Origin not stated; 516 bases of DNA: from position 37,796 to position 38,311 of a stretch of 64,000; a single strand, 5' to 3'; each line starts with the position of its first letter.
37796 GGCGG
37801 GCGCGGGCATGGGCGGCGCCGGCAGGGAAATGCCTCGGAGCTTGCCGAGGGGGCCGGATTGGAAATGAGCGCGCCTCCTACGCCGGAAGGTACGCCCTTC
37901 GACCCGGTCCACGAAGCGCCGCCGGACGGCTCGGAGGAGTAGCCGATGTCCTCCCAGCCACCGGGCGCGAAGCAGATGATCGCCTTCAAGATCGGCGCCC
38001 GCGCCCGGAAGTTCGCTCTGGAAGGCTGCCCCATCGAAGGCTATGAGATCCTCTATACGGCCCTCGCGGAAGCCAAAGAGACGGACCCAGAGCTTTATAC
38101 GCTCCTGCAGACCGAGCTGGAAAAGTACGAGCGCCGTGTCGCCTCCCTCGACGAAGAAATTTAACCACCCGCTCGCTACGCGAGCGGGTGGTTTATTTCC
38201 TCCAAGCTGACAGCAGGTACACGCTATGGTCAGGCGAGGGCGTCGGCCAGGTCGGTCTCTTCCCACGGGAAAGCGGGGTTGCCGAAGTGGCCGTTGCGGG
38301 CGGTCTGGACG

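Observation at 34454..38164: Giant protein with poly-Arg/Pro/Ala disordered N- and C-termini around a GH42-like domain, plus a coupled 72-aa ORF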

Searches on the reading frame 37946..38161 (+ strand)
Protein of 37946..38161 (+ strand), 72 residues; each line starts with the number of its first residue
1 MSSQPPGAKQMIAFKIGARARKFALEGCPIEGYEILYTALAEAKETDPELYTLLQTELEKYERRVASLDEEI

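Call 6: search_protein_families(library=pfam, proteins=[window:37946-38161:+], max_evalue=1)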
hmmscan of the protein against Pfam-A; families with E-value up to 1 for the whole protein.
window:37946-38161:+ (72 aa): 0 families

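Call 7: search_protein_families(library=ncbifam, proteins=[window:37946-38161:+], max_evalue=1)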
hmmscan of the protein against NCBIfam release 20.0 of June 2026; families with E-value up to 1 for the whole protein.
window:37946-38161:+ (72 aa): 0 families

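Call 58: find_homologous_proteins(query=window:37946-38161:+, max_evalue=0.001)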
Query window:37946-38161:+ (72 aa): 119 proteins with E <= 0.001 among 121 candidates.
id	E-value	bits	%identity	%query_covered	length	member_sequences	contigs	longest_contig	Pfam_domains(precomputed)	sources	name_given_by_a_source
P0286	9.2e-39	148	100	100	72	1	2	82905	-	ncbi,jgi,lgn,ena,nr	ncbi:MAG TPA: hypothetical protein VFA07_11100 [Chthonomonadaceae bacterium]|nr:hypothetical protein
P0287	9.2e-36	138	94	99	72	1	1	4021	-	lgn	-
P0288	6.7e-34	132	93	99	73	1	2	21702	-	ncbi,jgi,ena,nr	ncbi:MAG TPA: hypothetical protein VKT32_07020 [Chthonomonadaceae bacterium]|nr:hypothetical protein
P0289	6.1e-30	120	81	97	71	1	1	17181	-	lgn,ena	-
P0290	1.1e-29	119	79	99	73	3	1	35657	-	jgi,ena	jgi:hypothetical protein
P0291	3.0e-27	111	73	99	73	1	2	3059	-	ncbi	-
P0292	2.9e-26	108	76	100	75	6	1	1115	-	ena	-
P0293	3.0e-26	108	72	100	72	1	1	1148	-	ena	-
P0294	3.9e-26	108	70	99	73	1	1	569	-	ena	-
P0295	4.1e-26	108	76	93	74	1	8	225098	-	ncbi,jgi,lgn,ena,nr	ncbi:MAG TPA: hypothetical protein VFB38_10950 [Chthonomonadaceae bacterium]|jgi:hypothetical protei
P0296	4.6e-26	108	76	94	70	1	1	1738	-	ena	-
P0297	5.4e-26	107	76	92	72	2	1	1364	-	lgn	-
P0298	6.3e-26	107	73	99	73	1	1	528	-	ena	-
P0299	8.1e-26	107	73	99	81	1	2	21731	-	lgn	-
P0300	8.2e-26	107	70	99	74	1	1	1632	-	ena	-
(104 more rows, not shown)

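Call 66: predict_structure(alignment_id=A5)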
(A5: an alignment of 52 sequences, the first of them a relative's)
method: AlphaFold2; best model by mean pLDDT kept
length: 72 residues; sequences in the alignment: 52
mean_pLDDT: 93.4   pTM: 0.80
mean pLDDT of the five models: 93.4, 92.7, 92.0, 91.9, 89.7
residues with pLDDT >= 90: 61; 70-90: 6; 50-70: 3; < 50: 2
segments of 3 or more residues with pLDDT < 50: none
pLDDT, mean of each block of 10 residues (from residue 1): 75 98 97 98 97 98 95 71
secondary structure, 60 per line:
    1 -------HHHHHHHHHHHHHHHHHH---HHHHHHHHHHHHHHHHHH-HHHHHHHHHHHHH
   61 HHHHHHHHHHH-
elements in order: H8-25 H29-46 H48-71

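Call 68: fold_search(model_id=the predicted structure, library=pdb)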
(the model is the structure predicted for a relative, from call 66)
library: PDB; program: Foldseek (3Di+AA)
matches with E <= 10: 185; with E <= 0.001: 0
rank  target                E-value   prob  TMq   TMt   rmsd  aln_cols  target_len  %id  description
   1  1wfd_MODEL_1_A        4.0e-01  0.57  0.44  0.37   6.9        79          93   23  Solution structure of mouse MIT domain (released 2004-11-26)
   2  9lys_A                6.0e-01  0.94  0.54  0.67   2.4        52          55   23  Crystal structure of de novo designed amantadine binding homotrimer dAIT03 (released 2025-12-17)
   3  8c3e                  7.2e-01  0.93  0.55  0.69   2.4        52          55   21  Engineered mini-protein LCB2 (blocking ligand of SARS-Cov-2 spike protein) (released 2023-04-12)
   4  9dtd_B                7.7e-01  0.93  0.60  0.72   2.2        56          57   16  Crystal Structure of C2-01018 (released 2025-04-23)
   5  9lnt_A                8.2e-01  0.96  0.61  0.74   1.9        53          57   28  Crystal structure of de novo designed amantadine induced homotrimer mAIT03 (released 2025-12-17)
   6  9k7w_D                9.8e-01  0.38  0.44  0.35  13.1        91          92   16  Crystal structure of designed nickel-induced homotrimer C3-Ni1-HH*3-18 (released 2025-10-29)
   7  9k7w_A                1.0e+00  0.41  0.42  0.35  13.2        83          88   16  Crystal structure of designed nickel-induced homotrimer C3-Ni1-HH*3-18 (released 2025-10-29)
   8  8fiq_A                1.1e+00  0.93  0.68  0.32   2.1        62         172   24  Multi-state design of two-state switchable hinge proteins (released 2023-08-16)
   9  2crb_MODEL_1_A        1.1e+00  0.47  0.50  0.40   4.7        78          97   18  Solution structure of MIT domain from mouse NRBF-2 (released 2005-11-20)
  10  9dgo_D                1.2e+00  0.84  0.57  0.69   2.6        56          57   16  Designed miniproteins potently inhibit and protect against MERS-CoV. Crystal structure of MERS-CoV S RBD in complex wi (released 2025-06-18)
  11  8uos_A                1.3e+00  0.85  0.57  0.68   2.7        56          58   20  Designed IL-1R antagonist IL-1Rmb80 (released 2024-08-28)
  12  8w7u                  1.3e+00  0.51  0.50  0.22  10.8        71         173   13  Mutant of ferritin from Ureaplasma diversum (Udif-E164A-E168A) without soaking (released 2024-06-12)
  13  8w7t                  1.3e+00  0.47  0.49  0.23  10.9        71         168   17  Fe-O nanocluster of form-VII in the 4-fold channel of Ureaplasma diversum ferritin (released 2024-06-12)
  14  3k1s_B                1.6e+00  0.25  0.40  0.29   6.1        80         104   19  Crystal Structure of the PTS Cellobiose Specific Enzyme IIA from Bacillus anthracis (released 2009-10-13)
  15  9jm2_B                1.8e+00  0.44  0.52  0.54   9.4        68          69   22  Crystal structure of de novo designed light-responsive oligomer C2-35 (LRO-C2-35) at acidic pH (pH 4.5) (released 2025-08-27)
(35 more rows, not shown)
